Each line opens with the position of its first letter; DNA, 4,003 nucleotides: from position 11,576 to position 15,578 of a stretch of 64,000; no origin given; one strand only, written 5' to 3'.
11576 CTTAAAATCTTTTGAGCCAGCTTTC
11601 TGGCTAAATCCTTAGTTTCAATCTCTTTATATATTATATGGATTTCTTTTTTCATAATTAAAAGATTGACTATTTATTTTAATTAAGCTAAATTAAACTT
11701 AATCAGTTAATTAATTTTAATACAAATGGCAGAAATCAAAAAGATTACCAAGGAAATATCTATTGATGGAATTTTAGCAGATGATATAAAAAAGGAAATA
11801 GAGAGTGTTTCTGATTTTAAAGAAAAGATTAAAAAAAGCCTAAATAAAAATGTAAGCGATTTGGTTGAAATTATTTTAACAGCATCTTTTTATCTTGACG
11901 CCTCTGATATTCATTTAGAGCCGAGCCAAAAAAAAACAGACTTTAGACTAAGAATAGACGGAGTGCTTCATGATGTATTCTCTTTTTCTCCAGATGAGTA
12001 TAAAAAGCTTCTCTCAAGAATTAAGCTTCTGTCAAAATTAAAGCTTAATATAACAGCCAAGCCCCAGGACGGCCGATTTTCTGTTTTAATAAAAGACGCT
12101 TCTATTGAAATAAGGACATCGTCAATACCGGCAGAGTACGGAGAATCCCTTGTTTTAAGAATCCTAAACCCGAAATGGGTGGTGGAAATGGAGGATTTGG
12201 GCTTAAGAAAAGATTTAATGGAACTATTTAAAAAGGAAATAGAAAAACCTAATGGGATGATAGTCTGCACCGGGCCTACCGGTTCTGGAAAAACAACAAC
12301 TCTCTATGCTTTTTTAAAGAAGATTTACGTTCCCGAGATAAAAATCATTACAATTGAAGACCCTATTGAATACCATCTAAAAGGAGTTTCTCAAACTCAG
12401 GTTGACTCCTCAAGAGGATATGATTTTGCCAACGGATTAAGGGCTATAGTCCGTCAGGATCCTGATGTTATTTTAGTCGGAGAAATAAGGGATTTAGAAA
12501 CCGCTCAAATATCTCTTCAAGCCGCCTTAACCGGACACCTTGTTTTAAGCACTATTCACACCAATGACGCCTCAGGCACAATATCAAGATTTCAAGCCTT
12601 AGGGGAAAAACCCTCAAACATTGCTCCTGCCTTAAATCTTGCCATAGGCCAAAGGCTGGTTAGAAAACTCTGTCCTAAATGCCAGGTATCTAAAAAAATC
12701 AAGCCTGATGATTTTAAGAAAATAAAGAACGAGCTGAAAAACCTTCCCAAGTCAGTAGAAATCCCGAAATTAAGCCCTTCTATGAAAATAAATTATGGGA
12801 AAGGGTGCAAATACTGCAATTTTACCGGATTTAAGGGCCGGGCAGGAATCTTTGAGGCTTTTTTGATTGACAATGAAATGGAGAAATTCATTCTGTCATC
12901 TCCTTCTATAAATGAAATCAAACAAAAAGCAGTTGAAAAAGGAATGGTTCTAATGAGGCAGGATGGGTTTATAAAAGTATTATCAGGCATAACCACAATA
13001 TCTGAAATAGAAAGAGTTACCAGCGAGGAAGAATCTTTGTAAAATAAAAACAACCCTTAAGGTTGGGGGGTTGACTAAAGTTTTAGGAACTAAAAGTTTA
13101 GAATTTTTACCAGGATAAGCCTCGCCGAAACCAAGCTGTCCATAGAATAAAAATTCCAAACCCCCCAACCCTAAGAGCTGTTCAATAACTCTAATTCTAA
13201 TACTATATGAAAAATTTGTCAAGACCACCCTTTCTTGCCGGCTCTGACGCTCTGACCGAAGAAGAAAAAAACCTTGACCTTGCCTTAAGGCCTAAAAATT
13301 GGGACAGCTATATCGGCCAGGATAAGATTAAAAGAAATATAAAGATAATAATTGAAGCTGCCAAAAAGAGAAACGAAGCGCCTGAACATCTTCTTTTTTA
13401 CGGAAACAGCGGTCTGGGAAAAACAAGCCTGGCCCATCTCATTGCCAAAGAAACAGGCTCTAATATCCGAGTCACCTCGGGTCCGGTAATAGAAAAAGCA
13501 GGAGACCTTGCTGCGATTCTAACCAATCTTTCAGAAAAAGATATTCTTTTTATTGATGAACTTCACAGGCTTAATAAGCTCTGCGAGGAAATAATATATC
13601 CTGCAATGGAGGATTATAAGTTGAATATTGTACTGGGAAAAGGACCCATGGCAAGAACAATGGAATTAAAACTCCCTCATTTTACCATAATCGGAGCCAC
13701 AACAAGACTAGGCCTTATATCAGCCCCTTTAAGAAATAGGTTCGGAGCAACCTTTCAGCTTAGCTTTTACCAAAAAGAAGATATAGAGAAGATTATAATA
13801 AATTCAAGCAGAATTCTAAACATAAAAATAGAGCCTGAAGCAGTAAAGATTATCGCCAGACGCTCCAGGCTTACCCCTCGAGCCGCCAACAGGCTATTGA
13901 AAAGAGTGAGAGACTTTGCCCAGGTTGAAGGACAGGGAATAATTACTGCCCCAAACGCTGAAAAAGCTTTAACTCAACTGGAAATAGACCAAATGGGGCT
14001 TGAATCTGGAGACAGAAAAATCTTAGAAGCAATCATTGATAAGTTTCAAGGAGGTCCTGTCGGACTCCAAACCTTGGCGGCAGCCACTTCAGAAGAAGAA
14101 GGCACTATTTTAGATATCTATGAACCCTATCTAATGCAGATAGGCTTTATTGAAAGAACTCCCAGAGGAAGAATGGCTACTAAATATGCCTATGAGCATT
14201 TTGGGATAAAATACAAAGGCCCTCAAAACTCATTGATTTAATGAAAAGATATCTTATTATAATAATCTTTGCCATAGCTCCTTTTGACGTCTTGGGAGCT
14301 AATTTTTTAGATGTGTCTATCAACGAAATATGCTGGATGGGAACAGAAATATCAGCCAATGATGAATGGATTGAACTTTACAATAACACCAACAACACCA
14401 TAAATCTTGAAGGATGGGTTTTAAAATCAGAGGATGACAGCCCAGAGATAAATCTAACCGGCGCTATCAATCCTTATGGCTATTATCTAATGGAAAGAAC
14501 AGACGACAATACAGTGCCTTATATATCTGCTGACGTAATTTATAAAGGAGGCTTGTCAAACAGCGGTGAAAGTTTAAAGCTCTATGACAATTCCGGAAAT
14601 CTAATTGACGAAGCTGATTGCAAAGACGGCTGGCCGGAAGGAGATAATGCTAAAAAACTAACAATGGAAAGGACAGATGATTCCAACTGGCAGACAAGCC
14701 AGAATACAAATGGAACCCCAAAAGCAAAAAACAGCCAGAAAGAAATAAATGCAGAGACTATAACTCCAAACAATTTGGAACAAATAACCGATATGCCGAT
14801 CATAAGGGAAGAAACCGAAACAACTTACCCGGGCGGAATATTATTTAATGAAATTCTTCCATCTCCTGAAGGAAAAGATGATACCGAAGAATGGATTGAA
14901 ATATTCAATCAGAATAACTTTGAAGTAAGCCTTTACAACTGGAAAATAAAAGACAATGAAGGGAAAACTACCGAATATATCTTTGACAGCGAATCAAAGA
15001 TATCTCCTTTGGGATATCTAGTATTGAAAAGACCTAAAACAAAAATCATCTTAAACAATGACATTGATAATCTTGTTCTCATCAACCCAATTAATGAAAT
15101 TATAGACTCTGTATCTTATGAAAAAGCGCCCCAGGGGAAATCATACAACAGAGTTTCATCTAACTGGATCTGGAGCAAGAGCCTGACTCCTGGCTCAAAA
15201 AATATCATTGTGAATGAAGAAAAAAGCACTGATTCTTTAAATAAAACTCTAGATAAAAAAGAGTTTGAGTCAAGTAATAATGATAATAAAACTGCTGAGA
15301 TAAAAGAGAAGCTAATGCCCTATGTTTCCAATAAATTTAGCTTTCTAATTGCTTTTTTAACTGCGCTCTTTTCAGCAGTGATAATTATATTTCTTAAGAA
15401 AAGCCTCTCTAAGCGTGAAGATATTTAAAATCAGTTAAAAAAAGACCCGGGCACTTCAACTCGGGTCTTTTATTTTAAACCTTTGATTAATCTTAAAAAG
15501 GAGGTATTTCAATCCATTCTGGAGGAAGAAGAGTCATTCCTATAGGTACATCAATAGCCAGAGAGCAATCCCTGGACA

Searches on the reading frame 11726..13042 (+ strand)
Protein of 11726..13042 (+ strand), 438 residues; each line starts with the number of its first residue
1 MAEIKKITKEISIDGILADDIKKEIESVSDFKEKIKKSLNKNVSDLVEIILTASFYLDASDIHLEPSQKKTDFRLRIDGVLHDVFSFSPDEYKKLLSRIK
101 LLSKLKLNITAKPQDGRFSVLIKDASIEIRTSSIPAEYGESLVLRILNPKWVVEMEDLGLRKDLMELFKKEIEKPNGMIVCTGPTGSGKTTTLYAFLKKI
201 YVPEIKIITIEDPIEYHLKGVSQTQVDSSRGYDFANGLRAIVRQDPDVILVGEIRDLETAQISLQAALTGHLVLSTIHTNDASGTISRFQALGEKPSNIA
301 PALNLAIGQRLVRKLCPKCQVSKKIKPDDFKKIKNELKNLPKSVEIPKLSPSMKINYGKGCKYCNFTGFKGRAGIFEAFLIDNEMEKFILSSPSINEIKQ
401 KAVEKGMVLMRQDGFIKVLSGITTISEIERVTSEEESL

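Call 60: search_protein_families(library=pfam, proteins=[window:11726-13042:+], max_evalue=0.00001)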
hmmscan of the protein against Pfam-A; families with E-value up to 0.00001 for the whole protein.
window:11726-13042:+ (438 aa): 1 family
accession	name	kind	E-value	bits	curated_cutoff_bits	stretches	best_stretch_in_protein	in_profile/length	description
PF00437.27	T2SSE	-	4.5e-112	374.8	24.9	1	42-430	7-370/370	Type II/IV secretion system protein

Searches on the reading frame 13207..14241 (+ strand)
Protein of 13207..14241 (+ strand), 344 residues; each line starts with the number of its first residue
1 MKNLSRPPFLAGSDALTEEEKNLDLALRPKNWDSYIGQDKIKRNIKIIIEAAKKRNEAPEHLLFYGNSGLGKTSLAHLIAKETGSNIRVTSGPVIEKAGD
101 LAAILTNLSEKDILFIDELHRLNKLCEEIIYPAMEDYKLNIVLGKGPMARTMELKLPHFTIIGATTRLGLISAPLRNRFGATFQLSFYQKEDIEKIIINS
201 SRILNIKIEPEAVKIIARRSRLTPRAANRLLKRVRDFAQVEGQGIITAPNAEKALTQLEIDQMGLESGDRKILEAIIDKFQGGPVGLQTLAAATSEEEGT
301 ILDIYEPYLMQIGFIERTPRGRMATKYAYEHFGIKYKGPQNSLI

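Call 60: search_protein_families(library=pfam, proteins=[window:13207-14241:+], max_evalue=0.00001)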
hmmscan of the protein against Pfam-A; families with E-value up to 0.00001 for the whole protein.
window:13207-14241:+ (344 aa): 5 families
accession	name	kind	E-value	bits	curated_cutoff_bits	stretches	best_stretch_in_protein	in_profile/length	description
PF05496.18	RuvB_N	-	1.6e-71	239.7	27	1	27-185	1-159/159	Holliday junction DNA helicase RuvB P-loop domain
PF17864.7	AAA_lid_4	-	1.6e-26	92.3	27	1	188-261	1-74/74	RuvB AAA lid domain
PF05491.19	RuvB_C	-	8.3e-25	87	24.7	1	263-332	2-71/72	RuvB C-terminal winged helix domain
PF00004.35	AAA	-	6.1e-18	66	21.2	1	62-185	1-129/131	ATPase family associated with various cellular activities (AAA)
PF07728.20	AAA_5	-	1e-06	29.3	22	0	99-179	65-139/139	AAA domain (dynein-related subfamily)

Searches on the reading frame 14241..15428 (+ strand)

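Call 60: search_protein_families(library=pfam, proteins=[window:14241-15428:+], max_evalue=0.00001)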
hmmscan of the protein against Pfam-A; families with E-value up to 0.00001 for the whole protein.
window:14241-15428:+ (395 aa): 1 family
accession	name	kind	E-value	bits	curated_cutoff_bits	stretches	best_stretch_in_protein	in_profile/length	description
PF00932.25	LTD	-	4.7e-28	98.2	34.3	2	196-294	4-108/109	Lamin Tail Domain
